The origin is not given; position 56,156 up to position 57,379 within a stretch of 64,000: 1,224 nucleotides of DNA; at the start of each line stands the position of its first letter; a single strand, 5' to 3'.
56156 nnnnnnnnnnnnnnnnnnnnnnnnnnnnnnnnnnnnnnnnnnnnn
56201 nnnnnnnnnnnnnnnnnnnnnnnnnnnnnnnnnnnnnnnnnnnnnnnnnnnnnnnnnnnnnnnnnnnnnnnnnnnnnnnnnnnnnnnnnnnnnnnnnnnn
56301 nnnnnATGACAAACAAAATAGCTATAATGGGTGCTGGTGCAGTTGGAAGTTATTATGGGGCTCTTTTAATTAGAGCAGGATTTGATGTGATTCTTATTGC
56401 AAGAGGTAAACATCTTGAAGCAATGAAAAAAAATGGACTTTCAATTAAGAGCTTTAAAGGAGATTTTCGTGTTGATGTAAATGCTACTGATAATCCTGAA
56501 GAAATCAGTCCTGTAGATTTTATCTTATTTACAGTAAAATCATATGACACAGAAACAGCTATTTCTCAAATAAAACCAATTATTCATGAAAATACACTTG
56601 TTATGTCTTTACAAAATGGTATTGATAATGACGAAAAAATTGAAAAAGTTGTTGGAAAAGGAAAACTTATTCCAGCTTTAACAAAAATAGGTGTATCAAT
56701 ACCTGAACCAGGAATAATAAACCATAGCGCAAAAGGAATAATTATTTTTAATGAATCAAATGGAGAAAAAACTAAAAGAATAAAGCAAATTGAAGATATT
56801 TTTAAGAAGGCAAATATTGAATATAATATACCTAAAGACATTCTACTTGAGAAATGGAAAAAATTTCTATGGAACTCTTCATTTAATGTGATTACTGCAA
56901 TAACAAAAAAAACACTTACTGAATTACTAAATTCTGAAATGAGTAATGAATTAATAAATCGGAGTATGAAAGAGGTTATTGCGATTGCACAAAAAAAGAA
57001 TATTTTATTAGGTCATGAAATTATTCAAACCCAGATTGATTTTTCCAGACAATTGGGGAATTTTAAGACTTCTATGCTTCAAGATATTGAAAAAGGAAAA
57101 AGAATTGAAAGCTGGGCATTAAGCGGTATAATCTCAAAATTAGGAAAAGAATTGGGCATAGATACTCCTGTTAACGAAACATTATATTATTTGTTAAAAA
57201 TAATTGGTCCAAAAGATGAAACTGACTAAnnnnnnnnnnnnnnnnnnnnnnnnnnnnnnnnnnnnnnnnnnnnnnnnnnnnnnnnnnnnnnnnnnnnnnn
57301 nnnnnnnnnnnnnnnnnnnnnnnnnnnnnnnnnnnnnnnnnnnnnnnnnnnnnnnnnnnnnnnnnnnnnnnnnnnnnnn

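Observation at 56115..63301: Two tandem OFOR operons in delta-X-alpha-beta-gamma order, each with an NAD(P) oxidoreductase inserted between delta and alpha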

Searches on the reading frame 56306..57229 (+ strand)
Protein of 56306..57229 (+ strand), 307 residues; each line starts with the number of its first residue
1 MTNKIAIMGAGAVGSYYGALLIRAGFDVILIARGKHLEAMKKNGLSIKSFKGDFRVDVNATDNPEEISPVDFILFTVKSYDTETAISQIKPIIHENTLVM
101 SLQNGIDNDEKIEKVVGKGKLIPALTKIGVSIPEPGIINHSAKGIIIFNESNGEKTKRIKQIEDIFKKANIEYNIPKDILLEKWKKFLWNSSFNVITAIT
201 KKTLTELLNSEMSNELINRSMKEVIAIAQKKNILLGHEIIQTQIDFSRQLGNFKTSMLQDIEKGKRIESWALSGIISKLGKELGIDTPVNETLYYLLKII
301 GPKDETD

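Call 3: search_protein_families(library=pfam, proteins=[window:56306-57229:+])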
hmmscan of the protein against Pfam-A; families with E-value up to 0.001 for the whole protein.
window:56306-57229:+ (307 aa): 4 families
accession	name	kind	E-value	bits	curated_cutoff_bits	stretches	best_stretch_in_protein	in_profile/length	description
PF02558.23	ApbA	-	6.1e-44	149.7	22.2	1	5-151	1-148/150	Ketopantoate reductase PanE/ApbA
PF08546.17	ApbA_C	-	5.3e-31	108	22.7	1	178-299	1-123/125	Ketopantoate reductase PanE/ApbA C terminal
PF01210.29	NAD_Gly3P_dh_N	-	2.1e-08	34.8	23.1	1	4-110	1-110/158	NAD-dependent glycerol-3-phosphate dehydrogenase N-terminus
PF03807.23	F420_oxidored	-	1.2e-06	29.5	21.6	1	4-105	1-94/94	NADP oxidoreductase coenzyme F420-dependent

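Call 5: search_protein_families(library=ncbifam, proteins=[window:56306-57229:+], max_evalue=0.00001)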
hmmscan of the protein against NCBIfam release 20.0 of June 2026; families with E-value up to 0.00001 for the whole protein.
window:56306-57229:+ (307 aa): 17 families
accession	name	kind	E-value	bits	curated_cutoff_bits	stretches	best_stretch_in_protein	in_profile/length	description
TIGR00745.1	apbA_panE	subfamily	1e-81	274.5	141.35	1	4-299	1-300/305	2-dehydropantoate 2-reductase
NF005091.0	PRK06522.2-2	equivalog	3.5e-64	216.9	252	1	3-300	2-296/302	2-dehydropantoate 2-reductase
NF005089.0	PRK06522.1-4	subfamily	2.1e-61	208.1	223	2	106-298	124-315/326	2-dehydropantoate 2-reductase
NF004887.0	PRK06249.1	equivalog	7.2e-61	206.1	360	1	3-301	6-311/316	putative 2-dehydropantoate 2-reductase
NF005094.0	PRK06522.2-5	equivalog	2.1e-53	181.7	382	1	4-298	2-299/307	2-dehydropantoate 2-reductase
NF005092.1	PRK06522.2-3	equivalog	1.4e-52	178.7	500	1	4-298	2-292/296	2-dehydropantoate 2-reductase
NF005088.0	PRK06522.1-2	subfamily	8e-48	163.1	371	1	4-296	2-297/308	2-dehydropantoate 2-reductase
NF006083.0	PRK08229.1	equivalog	2.5e-38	131.9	371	1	2-233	2-231/341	2-dehydropantoate 2-reductase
NF005087.0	PRK06522.1-1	equivalog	2.8e-30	105.5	351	1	4-299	2-287/296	2-dehydropantoate 2-reductase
NF009543.0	PRK12921.1-5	equivalog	2.6e-29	102.4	339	1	4-297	2-299/305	oxidoreductase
NF005093.0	PRK06522.2-4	equivalog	5.9e-27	94.8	308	1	4-301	5-297/304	2-dehydropantoate 2-reductase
NF004311.0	PRK05708.1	equivalog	1.4e-26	93.1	378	1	1-295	1-291/305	putative 2-dehydropantoate 2-reductase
NF009541.0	PRK12921.1-1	equivalog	9.9e-26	90.7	338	1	3-297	6-289/297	oxidoreductase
NF009542.0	PRK12921.1-4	equivalog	1.5e-24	86.8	288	1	3-298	2-280/286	oxidoreductase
NF005090.0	PRK06522.2-1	equivalog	1.1e-13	51.1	496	1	2-293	2-285/296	2-dehydropantoate 2-reductase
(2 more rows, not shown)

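Call 7: find_encoding_contigs(protein=window:56306-57229:+, flank=10000, max_places=6)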
Protein window:56306-57229:+ (307 aa): 1 contig read that carries it; 1 place shown.
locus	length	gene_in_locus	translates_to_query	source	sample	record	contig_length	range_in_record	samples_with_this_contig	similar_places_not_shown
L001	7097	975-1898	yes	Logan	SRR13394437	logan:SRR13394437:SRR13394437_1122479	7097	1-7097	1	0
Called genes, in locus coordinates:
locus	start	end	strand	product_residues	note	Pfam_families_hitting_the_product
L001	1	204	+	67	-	?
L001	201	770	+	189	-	PF00561:Abhydrolase_1 (faint), PF06821:Ser_hydrolase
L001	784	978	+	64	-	PF14697:Fer4_21 (faint), PF12797:Fer4_2 (faint), PF13237:Fer4_10 (weak), PF12838:Fer4_7 (faint), PF00037:Fer4 (weak)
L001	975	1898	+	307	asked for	PF01210:NAD_Gly3P_dh_N, PF02558:ApbA, PF03807:F420_oxidored (weak), PF08546:ApbA_C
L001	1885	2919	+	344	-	PF01855:POR_N, PF17147:PFOR_II (weak)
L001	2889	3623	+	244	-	PF02775:TPP_enzyme_C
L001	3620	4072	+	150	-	PF01558:POR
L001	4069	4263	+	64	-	PF00037:Fer4 (weak), PF12797:Fer4_2 (faint), PF14697:Fer4_21 (weak), PF12838:Fer4_7 (weak), PF13187:Fer4_9 (weak)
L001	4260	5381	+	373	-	PF00465:Fe-ADH, PF13685:Fe-ADH_2, PF25137:ADH_Fe_C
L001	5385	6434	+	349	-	PF01855:POR_N, PF17147:PFOR_II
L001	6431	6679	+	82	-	PF26604:CBU_0592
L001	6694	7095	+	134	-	?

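Call 8: find_homologous_proteins(query=window:56306-57229:+)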
Query window:56306-57229:+ (307 aa): 4027 proteins with E <= 0.001 among 6134 candidates; the best 120 are listed.
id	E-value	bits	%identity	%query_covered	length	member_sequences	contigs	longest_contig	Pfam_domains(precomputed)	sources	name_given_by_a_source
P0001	5.2e-193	658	100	100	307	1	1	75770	PF02558.23,PF01210.30,PF08546.18,PF03807.24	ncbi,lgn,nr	ncbi:2-dehydropantoate 2-reductase [Candidatus Woesearchaeota archaeon]|nr:2-dehydropantoate 2-reduc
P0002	1.0e-92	329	54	96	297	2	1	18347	PF02558.23,PF01210.30,PF08546.18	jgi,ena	-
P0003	6.6e-92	326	52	97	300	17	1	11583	PF02558.23,PF01210.30,PF08546.18,PF03807.24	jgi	-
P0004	4.3e-91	323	50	98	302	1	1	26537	PF02558.23,PF01210.30,PF08546.18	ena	-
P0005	1.4e-90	322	50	97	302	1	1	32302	PF02558.23,PF01210.30,PF08546.18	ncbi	ncbi:MAG: 2-dehydropantoate 2-reductase [Methanobacteriota archaeon]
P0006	1.8e-90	321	50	97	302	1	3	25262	PF02558.23,PF01210.30,PF08546.18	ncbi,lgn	ncbi:MAG: ketopantoate reductase family protein [Candidatus Hydrothermarchaeales archaeon]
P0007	3.1e-90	321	50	97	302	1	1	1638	PF02558.23,PF01210.30,PF08546.18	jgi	jgi:2-dehydropantoate 2-reductase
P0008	1.4e-89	318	50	98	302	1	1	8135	PF02558.23,PF01210.30,PF08546.18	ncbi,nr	ncbi:MAG: 2-dehydropantoate 2-reductase [Euryarchaeota archaeon]|nr:2-dehydropantoate 2-reductase [E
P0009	6.5e-89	316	49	96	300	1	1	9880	PF02558.23,PF08546.18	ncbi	-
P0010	8.4e-89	316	50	97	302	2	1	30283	PF02558.23,PF08546.18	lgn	-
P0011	1.0e-88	316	51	97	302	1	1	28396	PF02558.23,PF01210.30,PF08546.18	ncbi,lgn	-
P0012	2.5e-86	308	49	97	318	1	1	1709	PF02558.23,PF01210.30,PF08546.18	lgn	-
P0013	4.5e-85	304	47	97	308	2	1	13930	PF02558.23,PF01210.30,PF08546.18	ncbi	-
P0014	7.6e-85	303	50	96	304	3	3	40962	PF02558.23,PF01210.30,PF08546.18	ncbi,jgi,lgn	jgi:2-dehydropantoate 2-reductase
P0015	2.7e-80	288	46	96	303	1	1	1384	PF02558.23,PF01210.30,PF08546.18,PF03807.24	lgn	-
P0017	6.1e-80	287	48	98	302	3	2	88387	PF02558.23,PF01210.30,PF08546.18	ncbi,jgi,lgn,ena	-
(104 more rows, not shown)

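Call 9: find_encoding_contigs(protein=P0005, flank=7000, max_places=2)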
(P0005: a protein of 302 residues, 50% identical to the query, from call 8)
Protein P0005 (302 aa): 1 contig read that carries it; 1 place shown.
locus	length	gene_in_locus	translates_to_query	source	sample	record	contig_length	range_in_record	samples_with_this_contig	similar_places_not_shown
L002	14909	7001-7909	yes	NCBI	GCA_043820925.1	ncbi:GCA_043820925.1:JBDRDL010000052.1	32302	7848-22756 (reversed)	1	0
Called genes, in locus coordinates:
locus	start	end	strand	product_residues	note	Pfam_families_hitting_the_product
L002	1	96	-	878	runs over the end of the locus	PF01663:Phosphodiest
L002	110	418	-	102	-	-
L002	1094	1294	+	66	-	-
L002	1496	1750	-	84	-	-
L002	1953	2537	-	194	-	PF01148:CTP_transf_1 (weak)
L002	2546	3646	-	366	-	PF02163:Peptidase_M50, PF19805:DUF6288 (weak)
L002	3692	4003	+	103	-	PF03091:CutA1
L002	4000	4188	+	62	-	-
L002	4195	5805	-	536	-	PF01921:tRNA-synt_1f, PF01406:tRNA-synt_1e (faint), PF09334:tRNA-synt_1g (weak), PF19269:Anticodon_2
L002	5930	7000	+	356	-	PF13353:Fer4_12 (weak), PF04055:Radical_SAM, PF26257:DUF8061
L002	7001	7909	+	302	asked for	PF01210:NAD_Gly3P_dh_N (weak), PF02558:ApbA, PF08546:ApbA_C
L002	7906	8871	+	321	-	PF00389:2-Hacid_dh, PF02826:2-Hacid_dh_C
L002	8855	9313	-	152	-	-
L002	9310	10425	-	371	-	PF00266:Aminotran_5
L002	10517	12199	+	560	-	PF02554:CstA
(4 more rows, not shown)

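Call 10: find_encoding_contigs(protein=P0002, flank=7000, max_places=2)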
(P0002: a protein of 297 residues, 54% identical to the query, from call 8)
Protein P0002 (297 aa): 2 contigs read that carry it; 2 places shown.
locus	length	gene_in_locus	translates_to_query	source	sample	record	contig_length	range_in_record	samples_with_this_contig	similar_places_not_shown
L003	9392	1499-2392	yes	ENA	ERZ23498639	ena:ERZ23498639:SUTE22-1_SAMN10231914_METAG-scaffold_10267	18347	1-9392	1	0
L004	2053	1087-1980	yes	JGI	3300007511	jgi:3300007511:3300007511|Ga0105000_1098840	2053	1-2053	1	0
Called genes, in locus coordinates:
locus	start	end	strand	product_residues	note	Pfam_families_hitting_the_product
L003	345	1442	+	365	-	PF00091:Tubulin, PF12327:FtsZ_C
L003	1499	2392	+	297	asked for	PF01210:NAD_Gly3P_dh_N (weak), PF02558:ApbA, PF08546:ApbA_C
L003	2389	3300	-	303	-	PF00389:2-Hacid_dh, PF02826:2-Hacid_dh_C, PF03446:NAD_binding_2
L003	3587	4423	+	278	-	PF01037:AsnC_trans_reg (faint), PF13404:HTH_AsnC-type (weak), PF13412:HTH_24 (weak)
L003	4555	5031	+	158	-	-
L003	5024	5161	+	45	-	-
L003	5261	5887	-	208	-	-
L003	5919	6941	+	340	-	PF00291:PALP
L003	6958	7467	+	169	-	-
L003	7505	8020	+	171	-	PF02223:Thymidylate_kin (faint), PF13238:AAA_18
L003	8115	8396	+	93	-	-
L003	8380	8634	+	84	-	-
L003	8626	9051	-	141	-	PF00903:Glyoxalase, PF22677:Ble-like_N (weak)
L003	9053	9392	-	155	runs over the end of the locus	PF13302:Acetyltransf_3, PF13527:Acetyltransf_9 (weak), PF00583:Acetyltransf_1, PF13673:Acetyltransf_10, PF13508:Acetyltransf_7, PF08445:FR47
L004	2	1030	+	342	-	?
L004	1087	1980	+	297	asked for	PF01210:NAD_Gly3P_dh_N (weak), PF02558:ApbA, PF08546:ApbA_C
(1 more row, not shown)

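Call 11: find_encoding_contigs(protein=P0017, flank=7000, max_places=2)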
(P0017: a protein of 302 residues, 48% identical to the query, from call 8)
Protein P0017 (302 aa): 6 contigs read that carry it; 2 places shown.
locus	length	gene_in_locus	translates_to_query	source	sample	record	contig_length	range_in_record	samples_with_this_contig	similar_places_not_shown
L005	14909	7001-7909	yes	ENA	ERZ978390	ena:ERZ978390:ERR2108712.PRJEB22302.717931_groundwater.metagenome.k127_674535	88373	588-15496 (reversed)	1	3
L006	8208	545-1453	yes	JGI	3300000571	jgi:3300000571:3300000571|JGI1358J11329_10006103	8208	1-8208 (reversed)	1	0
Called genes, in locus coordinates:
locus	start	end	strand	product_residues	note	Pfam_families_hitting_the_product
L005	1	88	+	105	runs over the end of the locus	PF07719:TPR_2 (weak), PF21033:RMD1-3 (weak), PF00515:TPR_1 (weak), PF13432:TPR_16, PF13414:TPR_11, PF14559:TPR_19, PF00515:TPR_1, PF13181:TPR_8, +11 more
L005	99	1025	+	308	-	PF00561:Abhydrolase_1, PF12146:Hydrolase_4, PF12697:Abhydrolase_6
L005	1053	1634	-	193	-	PF00293:NUDIX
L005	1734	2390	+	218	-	PF26549:Tricorn_N, PF26550:Tricorn_2nd (weak), PF07676:PD40 (weak)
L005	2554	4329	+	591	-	PF01590:GAF, PF13185:GAF_2, PF13492:GAF_3 (faint), PF00512:HisKA, PF02518:HATPase_c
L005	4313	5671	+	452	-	PF00072:Response_reg, PF00158:Sigma54_activat, PF01078:Mg_chelatase (faint), PF14532:Sigma54_activ_2, PF07724:AAA_2 (weak), PF07728:AAA_5, PF25601:AAA_lid_14, PF02954:HTH_8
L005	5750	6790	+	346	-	PF08240:ADH_N, PF16912:Glu_dehyd_C, PF00107:ADH_zinc_N, PF13602:ADH_zinc_N_2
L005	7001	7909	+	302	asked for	PF01210:NAD_Gly3P_dh_N (weak), PF02558:ApbA, PF08546:ApbA_C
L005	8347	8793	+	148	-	PF08327:AHSA1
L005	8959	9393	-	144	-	PF01850:PIN, PF13470:PIN_3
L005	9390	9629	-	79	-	-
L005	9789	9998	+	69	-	-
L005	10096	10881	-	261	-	-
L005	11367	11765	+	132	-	PF00072:Response_reg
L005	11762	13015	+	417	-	PF00070:Pyr_redox (faint), PF01266:DAO (faint), PF07992:Pyr_redox_2, PF22366:NDH2_C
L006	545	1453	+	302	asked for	PF01210:NAD_Gly3P_dh_N (weak), PF02558:ApbA, PF08546:ApbA_C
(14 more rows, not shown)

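Call 27: search_solved_structures(query=window:56306-57229:+, max_evalue=0.00001, show_alignments=2)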
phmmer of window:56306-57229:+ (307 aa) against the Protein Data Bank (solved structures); distinct sequences matched with E-value up to 0.00001: 22.
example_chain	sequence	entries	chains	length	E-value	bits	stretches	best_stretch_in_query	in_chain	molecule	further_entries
3hwr_A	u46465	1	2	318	1.4e-46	162.4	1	4-304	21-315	2-dehydropantoate 2-reductase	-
3hn2_A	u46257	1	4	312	3.2e-44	154.7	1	2-297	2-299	2-dehydropantoate 2-reductase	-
5hws_A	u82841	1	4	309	9.9e-33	117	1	4-298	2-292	2-dehydropantoate 2-reductase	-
5ayv_A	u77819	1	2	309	1.9e-32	116.1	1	4-298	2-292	2-dehydropantoate 2-reductase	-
3i83_A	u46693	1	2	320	9.4e-32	113.8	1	4-300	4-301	2-dehydropantoate 2-reductase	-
2qyt_A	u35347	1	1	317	7.5e-30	107.5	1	4-295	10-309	2-dehydropantoate 2-reductase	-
2ew2_A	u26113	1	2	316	5.6e-28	101.4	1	4-293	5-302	2-dehydropantoate 2-reductase, putative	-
8iwg_A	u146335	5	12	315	8.3e-27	97.5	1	3-298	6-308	2-dehydropantoate 2-reductase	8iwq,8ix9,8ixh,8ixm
3ghy_A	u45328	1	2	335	4.7e-26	95.1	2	111-299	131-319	Ketopantoate reductase protein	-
8wl1_A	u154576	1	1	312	1.1e-22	84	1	4-297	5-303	2-dehydropantoate 2-reductase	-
8wl3_A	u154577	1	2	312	1.8e-22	83.3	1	4-297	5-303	2-dehydropantoate 2-reductase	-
8wl4_A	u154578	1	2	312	2.1e-22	83.1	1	4-297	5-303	2-dehydropantoate 2-reductase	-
3wfi_A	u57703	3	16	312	1.7e-21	80.1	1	4-295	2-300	2-dehydropantoate 2-reductase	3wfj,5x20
4ol9_A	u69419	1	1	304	6.1e-14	55.3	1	4-298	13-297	Putative 2-dehydropantoate 2-reductase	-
5zik_A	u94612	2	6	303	6.2e-12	48.7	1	7-294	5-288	Probable 2-dehydropantoate 2-reductase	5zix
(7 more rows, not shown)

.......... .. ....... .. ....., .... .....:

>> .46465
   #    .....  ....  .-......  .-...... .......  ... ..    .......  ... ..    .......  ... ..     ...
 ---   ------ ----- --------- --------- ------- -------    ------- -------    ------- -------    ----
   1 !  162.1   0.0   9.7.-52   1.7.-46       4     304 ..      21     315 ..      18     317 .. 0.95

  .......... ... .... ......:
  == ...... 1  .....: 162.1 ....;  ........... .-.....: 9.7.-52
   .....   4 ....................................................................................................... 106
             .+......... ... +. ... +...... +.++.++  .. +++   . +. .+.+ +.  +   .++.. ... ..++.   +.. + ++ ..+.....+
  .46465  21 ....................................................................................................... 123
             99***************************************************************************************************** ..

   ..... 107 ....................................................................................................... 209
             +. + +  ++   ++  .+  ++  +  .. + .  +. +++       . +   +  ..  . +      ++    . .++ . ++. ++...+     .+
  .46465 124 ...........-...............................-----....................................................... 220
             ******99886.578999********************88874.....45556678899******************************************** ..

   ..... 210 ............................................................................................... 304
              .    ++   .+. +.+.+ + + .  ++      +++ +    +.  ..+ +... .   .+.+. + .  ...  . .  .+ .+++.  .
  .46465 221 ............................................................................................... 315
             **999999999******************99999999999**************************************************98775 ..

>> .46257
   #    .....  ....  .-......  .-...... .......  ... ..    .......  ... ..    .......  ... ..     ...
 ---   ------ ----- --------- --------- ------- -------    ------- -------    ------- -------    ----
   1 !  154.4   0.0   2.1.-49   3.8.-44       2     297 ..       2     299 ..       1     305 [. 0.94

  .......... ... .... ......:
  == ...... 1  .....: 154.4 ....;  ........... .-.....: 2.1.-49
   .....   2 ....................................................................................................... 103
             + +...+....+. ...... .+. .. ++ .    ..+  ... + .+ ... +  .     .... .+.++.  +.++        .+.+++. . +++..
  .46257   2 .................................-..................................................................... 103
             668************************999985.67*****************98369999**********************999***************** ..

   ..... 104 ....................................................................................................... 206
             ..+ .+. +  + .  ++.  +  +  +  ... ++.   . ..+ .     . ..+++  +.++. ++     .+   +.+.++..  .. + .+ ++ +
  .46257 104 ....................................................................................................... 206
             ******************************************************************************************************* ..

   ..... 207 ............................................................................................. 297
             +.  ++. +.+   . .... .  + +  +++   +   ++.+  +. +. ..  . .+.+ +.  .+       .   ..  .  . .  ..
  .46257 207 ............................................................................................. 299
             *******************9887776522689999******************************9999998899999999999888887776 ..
